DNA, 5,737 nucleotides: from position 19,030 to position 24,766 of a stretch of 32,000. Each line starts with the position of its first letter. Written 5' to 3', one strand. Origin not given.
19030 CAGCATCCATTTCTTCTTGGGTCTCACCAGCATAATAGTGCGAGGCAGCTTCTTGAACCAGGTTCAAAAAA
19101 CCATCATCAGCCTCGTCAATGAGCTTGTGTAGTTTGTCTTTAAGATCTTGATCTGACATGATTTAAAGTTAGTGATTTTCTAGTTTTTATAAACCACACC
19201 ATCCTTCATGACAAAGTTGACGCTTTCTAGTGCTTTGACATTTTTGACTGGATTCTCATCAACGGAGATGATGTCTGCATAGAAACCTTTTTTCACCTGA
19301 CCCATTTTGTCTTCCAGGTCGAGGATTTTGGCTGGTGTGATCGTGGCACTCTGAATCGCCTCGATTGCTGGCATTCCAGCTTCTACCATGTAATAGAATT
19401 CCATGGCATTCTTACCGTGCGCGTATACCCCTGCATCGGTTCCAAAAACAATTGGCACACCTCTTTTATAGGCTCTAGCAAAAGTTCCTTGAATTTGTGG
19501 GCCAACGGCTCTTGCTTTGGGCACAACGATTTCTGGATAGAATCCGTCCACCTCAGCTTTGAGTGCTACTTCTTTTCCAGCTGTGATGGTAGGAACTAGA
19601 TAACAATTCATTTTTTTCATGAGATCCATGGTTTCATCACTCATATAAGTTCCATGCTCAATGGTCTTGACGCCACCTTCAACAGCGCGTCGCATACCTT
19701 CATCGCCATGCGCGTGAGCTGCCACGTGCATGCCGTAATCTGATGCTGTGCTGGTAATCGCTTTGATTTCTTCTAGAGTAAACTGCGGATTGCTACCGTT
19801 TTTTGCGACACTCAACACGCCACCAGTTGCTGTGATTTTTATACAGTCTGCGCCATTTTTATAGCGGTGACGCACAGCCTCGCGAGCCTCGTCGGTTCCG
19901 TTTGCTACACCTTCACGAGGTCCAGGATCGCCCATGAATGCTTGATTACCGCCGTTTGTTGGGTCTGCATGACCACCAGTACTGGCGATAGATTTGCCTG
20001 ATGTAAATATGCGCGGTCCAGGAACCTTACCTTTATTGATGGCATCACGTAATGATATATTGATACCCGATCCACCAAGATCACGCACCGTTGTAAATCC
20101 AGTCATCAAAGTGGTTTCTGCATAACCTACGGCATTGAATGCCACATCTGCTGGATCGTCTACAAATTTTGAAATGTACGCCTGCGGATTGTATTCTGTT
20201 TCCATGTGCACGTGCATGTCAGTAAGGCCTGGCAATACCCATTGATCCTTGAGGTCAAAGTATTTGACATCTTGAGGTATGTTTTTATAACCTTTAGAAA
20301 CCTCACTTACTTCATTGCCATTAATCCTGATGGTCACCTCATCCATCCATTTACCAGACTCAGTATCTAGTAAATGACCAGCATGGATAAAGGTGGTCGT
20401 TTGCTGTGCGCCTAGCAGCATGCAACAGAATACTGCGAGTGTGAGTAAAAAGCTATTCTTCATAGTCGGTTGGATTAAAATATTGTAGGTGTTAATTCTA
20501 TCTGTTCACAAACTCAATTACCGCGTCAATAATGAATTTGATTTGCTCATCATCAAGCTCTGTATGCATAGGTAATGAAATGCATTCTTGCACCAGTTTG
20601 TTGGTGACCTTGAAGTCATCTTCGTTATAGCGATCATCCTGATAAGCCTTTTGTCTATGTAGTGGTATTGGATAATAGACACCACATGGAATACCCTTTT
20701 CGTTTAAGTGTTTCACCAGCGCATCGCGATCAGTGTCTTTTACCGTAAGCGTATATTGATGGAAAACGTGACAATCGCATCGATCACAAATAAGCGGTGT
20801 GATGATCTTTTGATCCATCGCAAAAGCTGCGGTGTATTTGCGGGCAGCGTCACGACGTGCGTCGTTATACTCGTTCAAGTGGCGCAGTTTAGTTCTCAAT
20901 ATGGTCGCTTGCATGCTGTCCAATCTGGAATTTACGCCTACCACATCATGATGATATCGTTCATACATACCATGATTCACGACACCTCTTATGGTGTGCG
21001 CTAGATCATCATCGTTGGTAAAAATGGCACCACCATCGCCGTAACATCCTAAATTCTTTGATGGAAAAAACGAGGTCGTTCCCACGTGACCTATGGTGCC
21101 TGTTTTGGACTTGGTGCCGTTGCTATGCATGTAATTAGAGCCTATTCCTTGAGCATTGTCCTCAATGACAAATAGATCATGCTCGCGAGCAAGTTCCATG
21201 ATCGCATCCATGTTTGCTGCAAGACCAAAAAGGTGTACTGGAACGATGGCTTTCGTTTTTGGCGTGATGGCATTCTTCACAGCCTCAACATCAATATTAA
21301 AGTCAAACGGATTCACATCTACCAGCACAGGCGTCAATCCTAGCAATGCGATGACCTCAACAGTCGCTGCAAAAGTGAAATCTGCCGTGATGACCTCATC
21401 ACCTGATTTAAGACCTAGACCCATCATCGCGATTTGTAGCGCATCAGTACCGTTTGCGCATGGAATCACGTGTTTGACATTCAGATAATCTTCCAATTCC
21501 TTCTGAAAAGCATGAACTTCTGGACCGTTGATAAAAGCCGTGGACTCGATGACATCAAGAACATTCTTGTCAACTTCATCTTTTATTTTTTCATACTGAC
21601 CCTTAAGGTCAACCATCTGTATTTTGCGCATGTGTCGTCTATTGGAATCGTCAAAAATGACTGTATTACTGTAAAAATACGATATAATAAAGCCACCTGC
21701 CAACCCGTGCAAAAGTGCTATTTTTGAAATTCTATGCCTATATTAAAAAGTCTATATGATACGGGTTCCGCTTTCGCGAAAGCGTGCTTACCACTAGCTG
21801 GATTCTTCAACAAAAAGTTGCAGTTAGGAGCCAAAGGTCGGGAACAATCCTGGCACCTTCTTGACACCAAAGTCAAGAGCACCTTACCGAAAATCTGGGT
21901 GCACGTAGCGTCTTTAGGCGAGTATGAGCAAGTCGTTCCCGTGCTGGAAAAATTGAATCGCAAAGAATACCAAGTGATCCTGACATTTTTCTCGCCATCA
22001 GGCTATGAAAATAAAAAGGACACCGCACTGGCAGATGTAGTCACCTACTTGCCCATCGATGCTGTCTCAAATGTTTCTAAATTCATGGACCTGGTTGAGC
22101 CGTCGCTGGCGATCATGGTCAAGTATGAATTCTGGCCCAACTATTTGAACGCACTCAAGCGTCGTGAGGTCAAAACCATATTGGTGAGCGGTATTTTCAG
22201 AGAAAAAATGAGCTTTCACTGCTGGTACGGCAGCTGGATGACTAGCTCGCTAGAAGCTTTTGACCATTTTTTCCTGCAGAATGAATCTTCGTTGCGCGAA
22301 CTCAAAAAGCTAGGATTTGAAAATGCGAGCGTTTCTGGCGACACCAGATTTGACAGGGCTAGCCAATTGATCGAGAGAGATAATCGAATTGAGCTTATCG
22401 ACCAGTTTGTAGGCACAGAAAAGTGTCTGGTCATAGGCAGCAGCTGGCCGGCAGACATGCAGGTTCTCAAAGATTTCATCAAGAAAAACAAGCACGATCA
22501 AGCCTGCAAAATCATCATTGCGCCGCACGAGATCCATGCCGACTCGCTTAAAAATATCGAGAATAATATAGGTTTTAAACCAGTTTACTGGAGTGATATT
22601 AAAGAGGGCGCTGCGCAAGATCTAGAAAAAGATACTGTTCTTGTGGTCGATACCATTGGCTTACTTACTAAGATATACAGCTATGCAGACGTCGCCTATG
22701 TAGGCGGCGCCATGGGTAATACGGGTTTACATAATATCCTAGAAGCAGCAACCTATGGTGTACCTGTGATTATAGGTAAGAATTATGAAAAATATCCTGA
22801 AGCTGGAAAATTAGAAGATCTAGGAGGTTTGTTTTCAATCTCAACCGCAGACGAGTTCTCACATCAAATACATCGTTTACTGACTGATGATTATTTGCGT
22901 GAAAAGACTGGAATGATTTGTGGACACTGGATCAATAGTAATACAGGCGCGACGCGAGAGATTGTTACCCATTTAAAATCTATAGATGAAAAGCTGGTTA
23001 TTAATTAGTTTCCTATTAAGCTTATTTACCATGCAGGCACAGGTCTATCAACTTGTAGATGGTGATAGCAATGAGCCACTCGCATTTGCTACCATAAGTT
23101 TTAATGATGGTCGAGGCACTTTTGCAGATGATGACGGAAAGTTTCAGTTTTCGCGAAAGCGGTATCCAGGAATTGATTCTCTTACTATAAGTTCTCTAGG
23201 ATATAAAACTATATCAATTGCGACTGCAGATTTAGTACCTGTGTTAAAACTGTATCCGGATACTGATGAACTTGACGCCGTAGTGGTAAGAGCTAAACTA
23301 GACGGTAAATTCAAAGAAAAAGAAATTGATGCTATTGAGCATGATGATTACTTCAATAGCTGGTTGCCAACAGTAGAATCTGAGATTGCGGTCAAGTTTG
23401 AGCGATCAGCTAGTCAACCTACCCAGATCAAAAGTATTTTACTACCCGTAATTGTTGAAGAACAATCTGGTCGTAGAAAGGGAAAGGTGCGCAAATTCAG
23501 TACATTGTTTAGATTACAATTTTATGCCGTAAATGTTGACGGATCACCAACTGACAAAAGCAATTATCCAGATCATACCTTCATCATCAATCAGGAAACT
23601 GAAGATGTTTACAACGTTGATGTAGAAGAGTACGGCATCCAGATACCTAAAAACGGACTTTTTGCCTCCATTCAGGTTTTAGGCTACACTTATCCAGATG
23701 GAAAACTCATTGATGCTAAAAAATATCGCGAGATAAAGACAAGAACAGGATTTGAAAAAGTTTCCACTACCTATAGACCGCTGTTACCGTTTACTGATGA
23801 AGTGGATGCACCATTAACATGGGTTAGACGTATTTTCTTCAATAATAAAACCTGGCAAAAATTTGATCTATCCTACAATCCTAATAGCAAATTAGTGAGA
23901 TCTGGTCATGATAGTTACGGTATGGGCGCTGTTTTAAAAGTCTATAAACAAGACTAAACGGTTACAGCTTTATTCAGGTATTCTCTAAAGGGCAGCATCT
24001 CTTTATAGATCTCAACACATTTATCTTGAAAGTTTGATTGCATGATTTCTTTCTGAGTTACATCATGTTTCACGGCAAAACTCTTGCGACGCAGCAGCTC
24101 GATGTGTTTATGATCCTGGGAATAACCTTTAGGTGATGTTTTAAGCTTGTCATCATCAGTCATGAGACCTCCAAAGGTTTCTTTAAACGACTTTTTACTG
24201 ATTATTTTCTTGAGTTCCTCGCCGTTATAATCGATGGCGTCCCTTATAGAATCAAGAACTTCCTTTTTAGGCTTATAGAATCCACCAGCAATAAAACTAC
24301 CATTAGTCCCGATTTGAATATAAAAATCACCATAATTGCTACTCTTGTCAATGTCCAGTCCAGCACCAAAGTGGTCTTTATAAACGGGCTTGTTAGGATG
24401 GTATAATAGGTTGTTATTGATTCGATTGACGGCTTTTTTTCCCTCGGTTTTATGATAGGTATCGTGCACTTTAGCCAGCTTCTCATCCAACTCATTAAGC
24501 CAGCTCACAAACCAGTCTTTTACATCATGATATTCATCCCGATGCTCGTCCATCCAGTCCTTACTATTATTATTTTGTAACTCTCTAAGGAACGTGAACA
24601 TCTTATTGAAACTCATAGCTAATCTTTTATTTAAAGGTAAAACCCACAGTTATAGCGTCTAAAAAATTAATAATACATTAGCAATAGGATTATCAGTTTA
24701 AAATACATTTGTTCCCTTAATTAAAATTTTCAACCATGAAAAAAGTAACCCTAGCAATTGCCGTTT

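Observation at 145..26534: Hyper-abundant perfect 14-bp palindrome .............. in genes and spacers (HIP1/uptake-sequence-like)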

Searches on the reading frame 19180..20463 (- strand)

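Call 5: search_protein_families(library=pfam, proteins=[window:19180-20463:-], max_evalue=0.00001)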
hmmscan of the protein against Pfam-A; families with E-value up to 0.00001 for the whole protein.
window:19180-20463:- (427 aa): 2 families
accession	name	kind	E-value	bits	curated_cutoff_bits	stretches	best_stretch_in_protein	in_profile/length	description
PF01979.26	Amidohydro_1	-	1e-53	183.2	25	1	75-424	1-335/345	Amidohydrolase family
PF07969.17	Amidohydro_3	-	8.1e-15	55.7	29.7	1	224-422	255-468/472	Amidohydrolase family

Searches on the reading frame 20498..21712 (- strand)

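Call 6: search_protein_families(library=pfam, proteins=[window:20498-21712:-], max_evalue=0.00001)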
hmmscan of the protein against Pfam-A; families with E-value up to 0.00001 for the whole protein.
window:20498-21712:- (404 aa): 4 families
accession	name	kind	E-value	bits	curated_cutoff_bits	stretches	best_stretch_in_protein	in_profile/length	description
PF01041.23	DegT_DnrJ_EryC1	-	1.5e-114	383.4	19.8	1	43-398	3-359/360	DegT/DnrJ/EryC1/StrS aminotransferase family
PF00155.27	Aminotran_1_2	-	5.2e-11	42.8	19.7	1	66-256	44-251/361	Aminotransferase class I and II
PF00266.25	Aminotran_5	-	4e-07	29.8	21.5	1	70-193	49-183/371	Aminotransferase class-V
PF01212.27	Beta_elim_lyase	-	1.2e-06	28.5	27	1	63-235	31-214/288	Beta-eliminating lyase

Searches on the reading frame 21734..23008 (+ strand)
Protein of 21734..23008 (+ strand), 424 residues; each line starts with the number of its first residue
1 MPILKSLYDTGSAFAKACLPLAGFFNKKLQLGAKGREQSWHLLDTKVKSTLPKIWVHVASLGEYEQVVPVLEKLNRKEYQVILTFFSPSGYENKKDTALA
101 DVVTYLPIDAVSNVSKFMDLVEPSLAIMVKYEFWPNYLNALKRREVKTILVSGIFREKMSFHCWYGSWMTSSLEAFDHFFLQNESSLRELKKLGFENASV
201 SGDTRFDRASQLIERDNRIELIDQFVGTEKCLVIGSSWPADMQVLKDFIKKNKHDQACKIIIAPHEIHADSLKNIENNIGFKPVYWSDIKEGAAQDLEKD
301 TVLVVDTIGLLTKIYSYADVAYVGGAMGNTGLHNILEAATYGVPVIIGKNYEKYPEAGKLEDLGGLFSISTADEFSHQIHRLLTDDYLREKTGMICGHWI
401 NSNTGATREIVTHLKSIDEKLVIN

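Call 6: search_protein_families(library=pfam, proteins=[window:21734-23008:+], max_evalue=0.00001)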
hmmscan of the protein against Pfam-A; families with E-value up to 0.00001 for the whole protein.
window:21734-23008:+ (424 aa): 1 family
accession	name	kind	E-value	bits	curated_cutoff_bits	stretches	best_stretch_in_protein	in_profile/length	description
PF04413.22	Glycos_transf_N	-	3.4e-40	137.9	23.9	1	48-208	13-179/179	3-Deoxy-D-manno-octulosonic-acid transferase (kdotransferase)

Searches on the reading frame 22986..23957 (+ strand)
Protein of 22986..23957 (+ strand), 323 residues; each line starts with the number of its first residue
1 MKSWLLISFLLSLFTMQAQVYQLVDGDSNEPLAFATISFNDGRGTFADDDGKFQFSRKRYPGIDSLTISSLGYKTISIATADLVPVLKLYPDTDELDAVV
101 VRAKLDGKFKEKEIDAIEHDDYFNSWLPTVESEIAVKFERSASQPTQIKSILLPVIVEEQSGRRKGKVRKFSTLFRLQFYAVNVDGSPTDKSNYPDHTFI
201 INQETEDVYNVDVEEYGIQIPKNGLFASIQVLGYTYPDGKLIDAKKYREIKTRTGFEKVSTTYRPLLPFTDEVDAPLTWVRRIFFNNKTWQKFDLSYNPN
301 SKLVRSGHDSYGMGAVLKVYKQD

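Call 6: search_protein_families(library=pfam, proteins=[window:22986-23957:+], max_evalue=0.00001)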
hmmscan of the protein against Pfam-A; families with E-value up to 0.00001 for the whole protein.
window:22986-23957:+ (323 aa): 1 family
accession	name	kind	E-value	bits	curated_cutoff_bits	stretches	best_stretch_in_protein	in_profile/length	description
PF13715.12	CarbopepD_reg_2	-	2.2e-08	34.5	32.2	1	23-101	5-88/88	CarboxypepD_reg-like domain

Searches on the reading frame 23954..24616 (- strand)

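Call 6: search_protein_families(library=pfam, proteins=[window:23954-24616:-], max_evalue=0.00001)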
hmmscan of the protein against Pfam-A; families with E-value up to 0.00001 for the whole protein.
window:23954-24616:- (220 aa): 1 family
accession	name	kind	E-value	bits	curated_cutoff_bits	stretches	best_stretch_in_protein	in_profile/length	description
PF09365.15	DUF2461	-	1.5e-60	205.1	22.8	1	6-213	2-208/208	Conserved hypothetical protein (DUF2461)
